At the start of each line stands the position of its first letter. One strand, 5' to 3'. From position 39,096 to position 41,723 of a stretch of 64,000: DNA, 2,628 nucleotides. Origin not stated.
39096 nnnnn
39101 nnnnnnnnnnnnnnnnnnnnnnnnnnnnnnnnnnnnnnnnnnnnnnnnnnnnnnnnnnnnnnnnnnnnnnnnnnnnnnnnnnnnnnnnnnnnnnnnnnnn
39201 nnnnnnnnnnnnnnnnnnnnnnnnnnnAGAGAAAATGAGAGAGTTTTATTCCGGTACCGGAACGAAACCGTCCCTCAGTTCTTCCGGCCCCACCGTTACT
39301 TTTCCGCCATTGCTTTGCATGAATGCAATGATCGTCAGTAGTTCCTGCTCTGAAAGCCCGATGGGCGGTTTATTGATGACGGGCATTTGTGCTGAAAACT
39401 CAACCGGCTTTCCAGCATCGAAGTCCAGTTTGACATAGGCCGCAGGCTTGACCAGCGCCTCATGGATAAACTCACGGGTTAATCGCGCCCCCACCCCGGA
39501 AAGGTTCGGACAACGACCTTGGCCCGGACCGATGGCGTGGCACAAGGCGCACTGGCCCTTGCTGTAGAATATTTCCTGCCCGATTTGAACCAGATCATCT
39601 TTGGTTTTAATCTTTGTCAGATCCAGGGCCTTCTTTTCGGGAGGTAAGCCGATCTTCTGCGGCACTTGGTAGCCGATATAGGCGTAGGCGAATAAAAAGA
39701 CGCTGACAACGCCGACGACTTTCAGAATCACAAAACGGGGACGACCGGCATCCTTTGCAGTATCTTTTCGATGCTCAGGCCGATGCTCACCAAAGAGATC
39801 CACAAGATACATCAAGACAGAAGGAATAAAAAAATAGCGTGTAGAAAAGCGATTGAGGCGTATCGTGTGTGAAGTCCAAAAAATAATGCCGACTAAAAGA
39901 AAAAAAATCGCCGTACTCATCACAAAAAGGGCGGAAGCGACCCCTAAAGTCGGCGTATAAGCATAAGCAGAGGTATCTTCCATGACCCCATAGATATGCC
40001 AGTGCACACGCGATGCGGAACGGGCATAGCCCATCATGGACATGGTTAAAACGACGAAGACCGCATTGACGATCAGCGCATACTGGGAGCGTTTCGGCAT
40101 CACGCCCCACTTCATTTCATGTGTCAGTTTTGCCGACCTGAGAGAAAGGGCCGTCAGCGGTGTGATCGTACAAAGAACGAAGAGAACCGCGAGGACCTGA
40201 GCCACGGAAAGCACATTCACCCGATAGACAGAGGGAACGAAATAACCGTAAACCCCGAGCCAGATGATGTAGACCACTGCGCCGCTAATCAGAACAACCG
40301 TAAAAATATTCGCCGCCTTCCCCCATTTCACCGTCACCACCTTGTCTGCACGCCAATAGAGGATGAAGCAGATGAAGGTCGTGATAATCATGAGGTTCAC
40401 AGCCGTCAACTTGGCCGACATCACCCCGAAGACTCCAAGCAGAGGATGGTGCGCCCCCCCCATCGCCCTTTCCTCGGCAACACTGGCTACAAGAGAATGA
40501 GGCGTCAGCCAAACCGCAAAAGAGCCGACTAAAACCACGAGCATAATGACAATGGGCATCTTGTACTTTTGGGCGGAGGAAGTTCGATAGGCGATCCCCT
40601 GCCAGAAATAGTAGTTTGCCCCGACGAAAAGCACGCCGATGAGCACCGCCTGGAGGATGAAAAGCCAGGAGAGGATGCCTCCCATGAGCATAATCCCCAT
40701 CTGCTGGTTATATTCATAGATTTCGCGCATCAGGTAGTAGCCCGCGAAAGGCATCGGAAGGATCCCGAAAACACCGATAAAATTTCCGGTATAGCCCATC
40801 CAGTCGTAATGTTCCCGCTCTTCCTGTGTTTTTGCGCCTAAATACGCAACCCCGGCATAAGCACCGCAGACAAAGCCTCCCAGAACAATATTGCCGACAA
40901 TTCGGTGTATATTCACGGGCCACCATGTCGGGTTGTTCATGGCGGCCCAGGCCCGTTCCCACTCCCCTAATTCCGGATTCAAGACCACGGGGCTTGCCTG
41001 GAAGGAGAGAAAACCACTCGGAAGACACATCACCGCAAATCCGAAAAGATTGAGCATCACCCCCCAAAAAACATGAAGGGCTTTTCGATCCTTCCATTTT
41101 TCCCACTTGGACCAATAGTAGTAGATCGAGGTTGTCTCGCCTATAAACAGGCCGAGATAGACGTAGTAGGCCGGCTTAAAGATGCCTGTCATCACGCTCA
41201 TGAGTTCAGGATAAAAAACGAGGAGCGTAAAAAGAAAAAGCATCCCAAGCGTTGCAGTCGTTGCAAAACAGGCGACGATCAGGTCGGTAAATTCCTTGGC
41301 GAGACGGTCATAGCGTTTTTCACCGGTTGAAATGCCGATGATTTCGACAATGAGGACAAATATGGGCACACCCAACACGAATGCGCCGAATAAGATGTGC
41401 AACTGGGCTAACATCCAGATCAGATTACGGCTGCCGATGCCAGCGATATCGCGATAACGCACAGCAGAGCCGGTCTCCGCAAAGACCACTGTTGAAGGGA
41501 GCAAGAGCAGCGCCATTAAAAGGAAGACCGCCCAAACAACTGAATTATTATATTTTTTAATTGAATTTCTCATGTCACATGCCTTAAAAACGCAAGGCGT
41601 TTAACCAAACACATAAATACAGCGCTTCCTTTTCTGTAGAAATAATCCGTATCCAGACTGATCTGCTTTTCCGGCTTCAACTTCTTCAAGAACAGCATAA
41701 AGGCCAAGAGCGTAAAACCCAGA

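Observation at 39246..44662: Cytochrome bd-like oxidase fused to cytochrome c, translationally coupled to two MrpD/NuoN-like subunits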

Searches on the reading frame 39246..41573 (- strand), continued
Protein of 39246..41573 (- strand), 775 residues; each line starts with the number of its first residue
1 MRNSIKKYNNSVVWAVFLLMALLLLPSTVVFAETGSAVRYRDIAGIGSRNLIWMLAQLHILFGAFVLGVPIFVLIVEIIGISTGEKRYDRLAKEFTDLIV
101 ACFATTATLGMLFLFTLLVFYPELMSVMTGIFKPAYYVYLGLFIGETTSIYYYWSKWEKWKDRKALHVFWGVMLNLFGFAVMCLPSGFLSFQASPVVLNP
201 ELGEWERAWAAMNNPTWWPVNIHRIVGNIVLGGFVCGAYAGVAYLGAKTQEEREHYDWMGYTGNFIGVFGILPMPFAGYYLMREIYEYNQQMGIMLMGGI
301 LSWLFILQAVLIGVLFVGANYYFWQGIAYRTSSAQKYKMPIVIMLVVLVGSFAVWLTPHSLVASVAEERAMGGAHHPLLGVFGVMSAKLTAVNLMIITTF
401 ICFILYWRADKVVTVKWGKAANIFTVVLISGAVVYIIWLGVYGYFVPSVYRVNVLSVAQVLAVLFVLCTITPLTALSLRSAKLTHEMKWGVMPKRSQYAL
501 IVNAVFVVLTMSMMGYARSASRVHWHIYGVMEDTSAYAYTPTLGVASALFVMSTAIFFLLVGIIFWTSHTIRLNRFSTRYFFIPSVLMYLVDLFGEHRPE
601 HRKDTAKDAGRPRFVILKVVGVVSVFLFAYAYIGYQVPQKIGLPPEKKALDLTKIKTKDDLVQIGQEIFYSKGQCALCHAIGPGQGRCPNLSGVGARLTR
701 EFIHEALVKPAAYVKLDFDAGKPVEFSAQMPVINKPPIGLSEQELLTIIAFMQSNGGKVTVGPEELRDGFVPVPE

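Call 73: find_related_loci(query=window:39246-41573:-, collection=metagenome_contigs, flank=10000)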
Query window:39246-41573:- (775 aa) in metagenome_contigs; peptide patterns used: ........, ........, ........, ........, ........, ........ (x = any residue, [..] = any of these).
448 stretches matched a pattern; 261 encode a relative of the query (tblastn E <= 1e-3); the best 80 are kept; 80 distinct loci.
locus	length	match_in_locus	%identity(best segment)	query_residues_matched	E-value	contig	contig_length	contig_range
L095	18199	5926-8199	83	5-766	0e+0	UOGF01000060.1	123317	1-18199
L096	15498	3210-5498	74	9-773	0e+0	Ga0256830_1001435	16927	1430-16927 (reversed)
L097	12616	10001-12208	58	15-766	0e+0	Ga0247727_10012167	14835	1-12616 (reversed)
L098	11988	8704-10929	55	1-767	0e+0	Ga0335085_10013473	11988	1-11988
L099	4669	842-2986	56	32-768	0e+0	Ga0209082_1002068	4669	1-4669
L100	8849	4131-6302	56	35-766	0e+0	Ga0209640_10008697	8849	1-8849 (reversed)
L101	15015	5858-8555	57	16-766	0e+0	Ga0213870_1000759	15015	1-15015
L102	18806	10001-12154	57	35-766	0e+0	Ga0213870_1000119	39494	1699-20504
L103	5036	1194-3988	57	32-769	0e+0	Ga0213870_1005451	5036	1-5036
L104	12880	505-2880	53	32-774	0e+0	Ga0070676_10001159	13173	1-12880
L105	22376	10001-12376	53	32-774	0e+0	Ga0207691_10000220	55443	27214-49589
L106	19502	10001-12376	53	32-774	0e+0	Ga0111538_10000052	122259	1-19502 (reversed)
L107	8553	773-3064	54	32-769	0e+0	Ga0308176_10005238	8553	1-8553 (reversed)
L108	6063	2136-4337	55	33-766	0e+0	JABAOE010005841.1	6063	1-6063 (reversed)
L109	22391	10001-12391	52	15-767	0e+0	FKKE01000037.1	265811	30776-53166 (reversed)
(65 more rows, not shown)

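Call 80: search_protein_families(library=ncbifam, proteins=[L089:3430-4812:-], max_evalue=0.001)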
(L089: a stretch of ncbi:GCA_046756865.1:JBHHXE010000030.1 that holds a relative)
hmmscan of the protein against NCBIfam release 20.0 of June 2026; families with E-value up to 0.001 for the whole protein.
L089:3430-4812:- (460 aa): 15 families
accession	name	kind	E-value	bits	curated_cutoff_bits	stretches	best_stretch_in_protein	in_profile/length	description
NF041717.1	HaaA_phane_TPR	equivalog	5.6e-26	90.9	1125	1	152-443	537-827/882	cyclophane-containing RiPP biosynthesis TPR protein HaaT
NF053520.1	HK_Porph_FimS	equivalog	1.2e-22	79.9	600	1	284-448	120-284/618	sensor histidine kinase FimS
TIGR02521.1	type_IV_pilW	equivalog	5.2e-21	75.3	154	3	283-437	26-164/234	type IV pilus biogenesis/stability protein PilW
NF002725.1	PRK02603.1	equivalog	3.5e-15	56.4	143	1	341-432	48-130/173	photosystem I assembly protein Ycf3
NF040959.1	MamA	equivalog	2.2e-13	50.1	200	1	203-358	66-203/204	magnetosome protein MamA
NF047507.1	TPR_BatC_Lepto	exception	9.4e-12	44.8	175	1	301-360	71-128/214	TPR repeat-containing protein BatC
NF053617.1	SARPRegAfsRStmc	equivalog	1.3e-10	39.9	1430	1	283-439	731-887/986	SARP-family global regulator AfsR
NF047558.1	TPR_END_plus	domain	4.3e-09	36.2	32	0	291-322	2-33/56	TPR end-of-group domain-containing protein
NF008757.0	PRK11788.1-5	equivalog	1.1e-07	31.4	363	1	252-444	33-216/388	lipopolysaccharide assembly protein LapB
NF053779.1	BT3442_fam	equivalog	1.2e-07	30.8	940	2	294-437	108-251/563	BT3442 family protein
NF033762.1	social_mot_Tgl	equivalog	1.8e-07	30.8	225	1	217-394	40-196/252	social motility TPR repeat lipoprotein Tgl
NF053720.1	NsdA_fam_reg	subfamily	3.2e-06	26.9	75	0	372-454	333-414/432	NsdA family TPR-like regulatory protein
TIGR02917.1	PEP_TPR_lipo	equivalog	4.3e-06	24.9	312.2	0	282-318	459-495/899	XrtA/PEP-CTERM system TPR-repeat protein PrsT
NF008391.2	PRK11189.1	equivalog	5.3e-06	26.1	250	0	358-403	89-134/297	lipoprotein NlpI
NF008753.0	PRK11788.1-1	equivalog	2.4e-05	23.6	395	1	272-437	52-209/389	lipopolysaccharide assembly protein LapB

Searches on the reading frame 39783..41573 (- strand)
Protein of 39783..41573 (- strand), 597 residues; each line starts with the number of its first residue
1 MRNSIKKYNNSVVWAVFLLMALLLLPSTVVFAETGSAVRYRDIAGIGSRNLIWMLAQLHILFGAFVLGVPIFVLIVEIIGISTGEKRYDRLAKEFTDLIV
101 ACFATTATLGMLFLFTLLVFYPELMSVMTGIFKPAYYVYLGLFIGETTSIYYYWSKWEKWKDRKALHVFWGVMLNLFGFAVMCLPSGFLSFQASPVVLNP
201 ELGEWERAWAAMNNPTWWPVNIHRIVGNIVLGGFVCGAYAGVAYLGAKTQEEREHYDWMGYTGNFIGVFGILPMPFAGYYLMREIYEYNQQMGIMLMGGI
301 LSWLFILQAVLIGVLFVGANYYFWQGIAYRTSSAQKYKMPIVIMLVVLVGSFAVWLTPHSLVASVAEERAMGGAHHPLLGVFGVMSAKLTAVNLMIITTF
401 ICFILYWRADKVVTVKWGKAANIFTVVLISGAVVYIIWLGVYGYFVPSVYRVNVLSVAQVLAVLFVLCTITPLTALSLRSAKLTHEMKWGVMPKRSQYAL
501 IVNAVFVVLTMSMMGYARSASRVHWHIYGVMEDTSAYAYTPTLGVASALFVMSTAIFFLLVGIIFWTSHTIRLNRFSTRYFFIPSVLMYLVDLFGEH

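Call 36: search_solved_structures(query=window:39783-41573:-, max_evalue=10, show_alignments=3)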
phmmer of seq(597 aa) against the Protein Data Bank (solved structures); distinct sequences matched with E-value up to 10: 2.
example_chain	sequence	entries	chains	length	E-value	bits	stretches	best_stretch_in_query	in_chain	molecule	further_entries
5doq_A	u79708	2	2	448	0.0002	23.3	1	48-239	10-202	Bd-type quinol oxidase subunit I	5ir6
4wxt_A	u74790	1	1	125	1.3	10.7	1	346-421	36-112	Thioredoxin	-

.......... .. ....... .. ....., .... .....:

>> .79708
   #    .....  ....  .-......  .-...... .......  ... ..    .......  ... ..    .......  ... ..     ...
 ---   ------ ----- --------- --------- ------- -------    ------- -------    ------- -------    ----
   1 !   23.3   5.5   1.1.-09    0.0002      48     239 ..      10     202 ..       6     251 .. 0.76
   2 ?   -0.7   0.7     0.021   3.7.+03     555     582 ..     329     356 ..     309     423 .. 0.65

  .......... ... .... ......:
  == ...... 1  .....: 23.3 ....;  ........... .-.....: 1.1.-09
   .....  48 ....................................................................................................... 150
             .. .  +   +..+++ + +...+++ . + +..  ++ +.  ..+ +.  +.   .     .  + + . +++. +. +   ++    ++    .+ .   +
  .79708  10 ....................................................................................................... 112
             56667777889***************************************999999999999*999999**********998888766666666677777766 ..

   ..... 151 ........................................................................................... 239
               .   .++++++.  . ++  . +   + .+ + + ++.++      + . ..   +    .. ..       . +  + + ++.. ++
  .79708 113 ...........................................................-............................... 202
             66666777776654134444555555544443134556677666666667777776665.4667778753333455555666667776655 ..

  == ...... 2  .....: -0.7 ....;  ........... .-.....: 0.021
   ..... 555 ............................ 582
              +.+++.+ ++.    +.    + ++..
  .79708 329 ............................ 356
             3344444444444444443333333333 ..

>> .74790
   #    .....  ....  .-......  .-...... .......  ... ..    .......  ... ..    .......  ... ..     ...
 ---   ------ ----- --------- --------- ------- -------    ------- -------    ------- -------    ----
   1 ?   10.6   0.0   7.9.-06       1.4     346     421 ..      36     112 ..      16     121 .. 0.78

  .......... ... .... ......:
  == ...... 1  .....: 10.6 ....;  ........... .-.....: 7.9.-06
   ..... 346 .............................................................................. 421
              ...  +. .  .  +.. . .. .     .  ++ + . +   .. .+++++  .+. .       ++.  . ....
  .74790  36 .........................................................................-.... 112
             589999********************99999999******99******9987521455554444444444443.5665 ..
